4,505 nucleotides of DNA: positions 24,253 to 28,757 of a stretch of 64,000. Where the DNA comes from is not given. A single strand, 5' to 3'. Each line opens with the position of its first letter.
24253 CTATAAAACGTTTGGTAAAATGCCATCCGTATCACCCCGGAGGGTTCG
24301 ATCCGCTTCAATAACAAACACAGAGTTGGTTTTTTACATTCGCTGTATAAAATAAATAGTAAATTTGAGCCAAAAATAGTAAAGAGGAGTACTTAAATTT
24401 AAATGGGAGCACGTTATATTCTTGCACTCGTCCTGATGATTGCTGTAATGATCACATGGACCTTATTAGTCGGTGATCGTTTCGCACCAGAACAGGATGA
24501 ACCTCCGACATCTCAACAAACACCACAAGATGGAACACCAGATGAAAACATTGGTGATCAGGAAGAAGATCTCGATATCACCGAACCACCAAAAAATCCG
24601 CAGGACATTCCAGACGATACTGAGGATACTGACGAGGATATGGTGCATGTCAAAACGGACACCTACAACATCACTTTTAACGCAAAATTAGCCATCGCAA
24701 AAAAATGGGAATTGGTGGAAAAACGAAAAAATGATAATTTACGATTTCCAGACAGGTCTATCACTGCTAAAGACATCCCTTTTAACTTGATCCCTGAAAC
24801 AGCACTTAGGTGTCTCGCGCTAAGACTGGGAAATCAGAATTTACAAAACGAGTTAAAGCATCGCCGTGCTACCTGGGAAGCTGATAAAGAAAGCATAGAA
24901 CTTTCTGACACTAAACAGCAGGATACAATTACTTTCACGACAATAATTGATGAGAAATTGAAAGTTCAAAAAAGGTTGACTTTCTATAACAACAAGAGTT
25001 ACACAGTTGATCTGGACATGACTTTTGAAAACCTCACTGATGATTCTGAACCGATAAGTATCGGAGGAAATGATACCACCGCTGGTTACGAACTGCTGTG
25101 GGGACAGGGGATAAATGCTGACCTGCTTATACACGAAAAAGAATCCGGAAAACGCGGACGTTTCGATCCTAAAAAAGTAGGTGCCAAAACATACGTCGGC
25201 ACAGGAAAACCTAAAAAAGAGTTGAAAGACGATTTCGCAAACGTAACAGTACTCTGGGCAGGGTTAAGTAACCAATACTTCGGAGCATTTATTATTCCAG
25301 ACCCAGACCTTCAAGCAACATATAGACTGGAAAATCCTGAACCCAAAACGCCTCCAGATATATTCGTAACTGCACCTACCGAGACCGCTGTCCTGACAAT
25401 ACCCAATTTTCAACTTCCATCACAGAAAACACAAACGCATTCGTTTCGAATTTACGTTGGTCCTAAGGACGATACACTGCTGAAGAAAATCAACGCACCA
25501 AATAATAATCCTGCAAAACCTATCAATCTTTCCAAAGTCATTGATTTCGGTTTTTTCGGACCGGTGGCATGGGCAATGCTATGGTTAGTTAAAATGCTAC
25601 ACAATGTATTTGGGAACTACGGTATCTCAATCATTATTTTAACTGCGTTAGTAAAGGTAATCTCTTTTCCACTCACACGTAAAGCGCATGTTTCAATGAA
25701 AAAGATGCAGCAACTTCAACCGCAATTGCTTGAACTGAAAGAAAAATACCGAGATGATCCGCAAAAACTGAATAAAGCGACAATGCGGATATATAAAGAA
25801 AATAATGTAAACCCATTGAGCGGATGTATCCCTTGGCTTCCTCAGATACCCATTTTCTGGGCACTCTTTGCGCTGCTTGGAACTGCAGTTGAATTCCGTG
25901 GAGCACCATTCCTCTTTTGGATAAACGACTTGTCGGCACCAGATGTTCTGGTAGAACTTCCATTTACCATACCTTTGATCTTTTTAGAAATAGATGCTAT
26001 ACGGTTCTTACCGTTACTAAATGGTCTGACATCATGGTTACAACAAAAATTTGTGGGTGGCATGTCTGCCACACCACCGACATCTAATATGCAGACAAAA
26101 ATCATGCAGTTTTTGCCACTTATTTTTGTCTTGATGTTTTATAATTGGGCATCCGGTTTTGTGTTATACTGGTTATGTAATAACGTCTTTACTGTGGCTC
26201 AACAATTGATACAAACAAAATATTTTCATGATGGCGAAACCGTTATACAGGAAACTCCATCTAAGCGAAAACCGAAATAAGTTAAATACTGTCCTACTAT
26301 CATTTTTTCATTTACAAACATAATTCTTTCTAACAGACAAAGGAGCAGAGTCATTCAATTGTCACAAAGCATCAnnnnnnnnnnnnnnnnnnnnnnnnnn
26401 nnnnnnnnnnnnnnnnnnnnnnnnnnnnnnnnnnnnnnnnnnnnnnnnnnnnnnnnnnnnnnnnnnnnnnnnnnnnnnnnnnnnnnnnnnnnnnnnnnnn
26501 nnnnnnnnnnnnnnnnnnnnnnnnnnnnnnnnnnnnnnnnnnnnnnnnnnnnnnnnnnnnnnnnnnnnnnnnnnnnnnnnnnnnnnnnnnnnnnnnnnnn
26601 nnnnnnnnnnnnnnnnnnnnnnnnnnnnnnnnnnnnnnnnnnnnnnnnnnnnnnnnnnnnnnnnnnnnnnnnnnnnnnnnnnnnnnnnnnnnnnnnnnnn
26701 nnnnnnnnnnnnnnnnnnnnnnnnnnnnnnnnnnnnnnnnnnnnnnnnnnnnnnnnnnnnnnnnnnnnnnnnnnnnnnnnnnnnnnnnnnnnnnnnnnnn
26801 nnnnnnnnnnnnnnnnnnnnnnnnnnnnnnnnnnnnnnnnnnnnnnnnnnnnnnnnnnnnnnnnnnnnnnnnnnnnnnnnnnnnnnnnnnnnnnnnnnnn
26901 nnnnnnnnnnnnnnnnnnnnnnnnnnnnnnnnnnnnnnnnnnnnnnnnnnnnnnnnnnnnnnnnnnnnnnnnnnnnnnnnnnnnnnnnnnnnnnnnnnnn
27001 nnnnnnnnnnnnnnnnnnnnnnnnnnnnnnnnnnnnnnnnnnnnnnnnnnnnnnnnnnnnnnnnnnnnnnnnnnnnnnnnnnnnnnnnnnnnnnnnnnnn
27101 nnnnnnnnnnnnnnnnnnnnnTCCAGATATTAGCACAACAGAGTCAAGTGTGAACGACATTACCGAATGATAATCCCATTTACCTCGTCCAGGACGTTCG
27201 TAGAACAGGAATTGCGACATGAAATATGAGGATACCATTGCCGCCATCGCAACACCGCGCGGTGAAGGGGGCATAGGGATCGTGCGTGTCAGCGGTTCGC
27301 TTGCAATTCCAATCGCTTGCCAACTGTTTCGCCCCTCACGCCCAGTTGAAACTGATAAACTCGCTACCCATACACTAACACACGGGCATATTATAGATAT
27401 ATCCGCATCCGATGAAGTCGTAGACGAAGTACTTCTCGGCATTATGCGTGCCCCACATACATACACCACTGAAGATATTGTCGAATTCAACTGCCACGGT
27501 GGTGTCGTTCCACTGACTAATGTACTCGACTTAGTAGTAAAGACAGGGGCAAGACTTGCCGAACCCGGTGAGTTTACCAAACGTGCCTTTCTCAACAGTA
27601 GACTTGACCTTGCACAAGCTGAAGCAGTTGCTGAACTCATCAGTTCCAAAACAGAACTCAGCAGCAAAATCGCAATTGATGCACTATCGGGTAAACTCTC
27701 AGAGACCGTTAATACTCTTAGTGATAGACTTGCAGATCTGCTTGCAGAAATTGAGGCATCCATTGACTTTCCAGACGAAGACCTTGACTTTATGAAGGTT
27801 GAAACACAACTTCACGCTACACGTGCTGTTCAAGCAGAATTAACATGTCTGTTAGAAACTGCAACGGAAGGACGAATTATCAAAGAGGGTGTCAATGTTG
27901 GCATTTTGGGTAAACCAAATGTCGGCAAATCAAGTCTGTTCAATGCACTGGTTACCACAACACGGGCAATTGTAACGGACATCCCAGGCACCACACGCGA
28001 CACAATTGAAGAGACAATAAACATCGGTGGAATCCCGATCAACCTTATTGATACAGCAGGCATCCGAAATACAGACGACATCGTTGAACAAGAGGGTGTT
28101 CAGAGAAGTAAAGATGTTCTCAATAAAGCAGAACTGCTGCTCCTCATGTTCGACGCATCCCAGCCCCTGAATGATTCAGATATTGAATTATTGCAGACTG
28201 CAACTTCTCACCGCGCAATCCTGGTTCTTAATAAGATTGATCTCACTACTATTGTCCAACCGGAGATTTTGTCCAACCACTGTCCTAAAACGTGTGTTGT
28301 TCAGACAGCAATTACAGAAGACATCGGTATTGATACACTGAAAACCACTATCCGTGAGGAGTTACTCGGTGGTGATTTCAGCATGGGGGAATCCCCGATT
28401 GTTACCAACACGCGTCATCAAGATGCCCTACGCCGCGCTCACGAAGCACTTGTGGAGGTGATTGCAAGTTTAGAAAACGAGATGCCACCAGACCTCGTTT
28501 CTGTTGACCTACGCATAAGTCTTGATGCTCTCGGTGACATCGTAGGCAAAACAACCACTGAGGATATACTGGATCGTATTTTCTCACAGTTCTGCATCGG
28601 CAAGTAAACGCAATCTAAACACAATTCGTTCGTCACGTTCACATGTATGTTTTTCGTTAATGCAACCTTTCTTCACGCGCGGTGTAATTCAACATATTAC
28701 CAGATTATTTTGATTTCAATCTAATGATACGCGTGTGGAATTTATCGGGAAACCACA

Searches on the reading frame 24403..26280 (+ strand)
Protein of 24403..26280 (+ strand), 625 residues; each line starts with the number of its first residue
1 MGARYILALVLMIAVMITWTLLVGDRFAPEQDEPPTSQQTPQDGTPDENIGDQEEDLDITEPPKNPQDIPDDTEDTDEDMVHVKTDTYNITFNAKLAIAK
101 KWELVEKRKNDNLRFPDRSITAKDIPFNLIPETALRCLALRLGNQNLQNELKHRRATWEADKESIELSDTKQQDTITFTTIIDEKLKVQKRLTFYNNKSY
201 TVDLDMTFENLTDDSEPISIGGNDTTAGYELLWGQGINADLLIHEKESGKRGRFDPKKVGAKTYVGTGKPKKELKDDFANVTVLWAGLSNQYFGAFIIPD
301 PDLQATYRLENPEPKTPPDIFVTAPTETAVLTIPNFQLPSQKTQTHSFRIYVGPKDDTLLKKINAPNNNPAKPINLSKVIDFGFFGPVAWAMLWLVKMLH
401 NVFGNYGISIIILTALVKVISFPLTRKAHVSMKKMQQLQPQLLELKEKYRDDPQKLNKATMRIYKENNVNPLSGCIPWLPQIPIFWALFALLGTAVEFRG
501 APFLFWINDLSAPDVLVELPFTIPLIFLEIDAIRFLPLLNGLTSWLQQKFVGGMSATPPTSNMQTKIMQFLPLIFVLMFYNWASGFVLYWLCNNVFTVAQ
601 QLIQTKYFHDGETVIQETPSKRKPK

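Call 46: search_protein_families(library=pfam, proteins=[window:24403-26280:+], max_evalue=0.00001)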
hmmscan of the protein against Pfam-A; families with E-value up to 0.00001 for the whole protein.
window:24403-26280:+ (625 aa): 2 families
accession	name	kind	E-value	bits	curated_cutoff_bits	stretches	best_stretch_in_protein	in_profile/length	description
PF02096.25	60KD_IMP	-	4.1e-54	183.4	35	1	406-604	1-161/163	60Kd inner membrane protein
PF14849.12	YidC_periplas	-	9.8e-18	65.5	24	1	119-395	31-283/283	YidC periplasmic domain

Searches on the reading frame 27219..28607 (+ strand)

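Call 46: search_protein_families(library=pfam, proteins=[window:27219-28607:+], max_evalue=0.00001)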
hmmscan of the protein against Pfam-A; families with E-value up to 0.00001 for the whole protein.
window:27219-28607:+ (462 aa): 4 families
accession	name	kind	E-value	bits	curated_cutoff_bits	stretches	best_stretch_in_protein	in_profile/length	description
PF12631.12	MnmE_helical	-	1.1e-57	196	40.1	1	131-459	1-211/211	MnmE helical domain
PF10396.14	TrmE_N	-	6.2e-40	136.5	29.8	1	6-128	1-117/117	GTP-binding protein TrmE N-terminus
PF01926.29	MMR_HSR1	-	3.7e-27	95.1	21.9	1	226-339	1-113/113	50S ribosome-binding GTPase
PF02421.24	FeoB_N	-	1.7e-12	47.5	27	1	226-377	2-155/156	Ferrous iron transport protein B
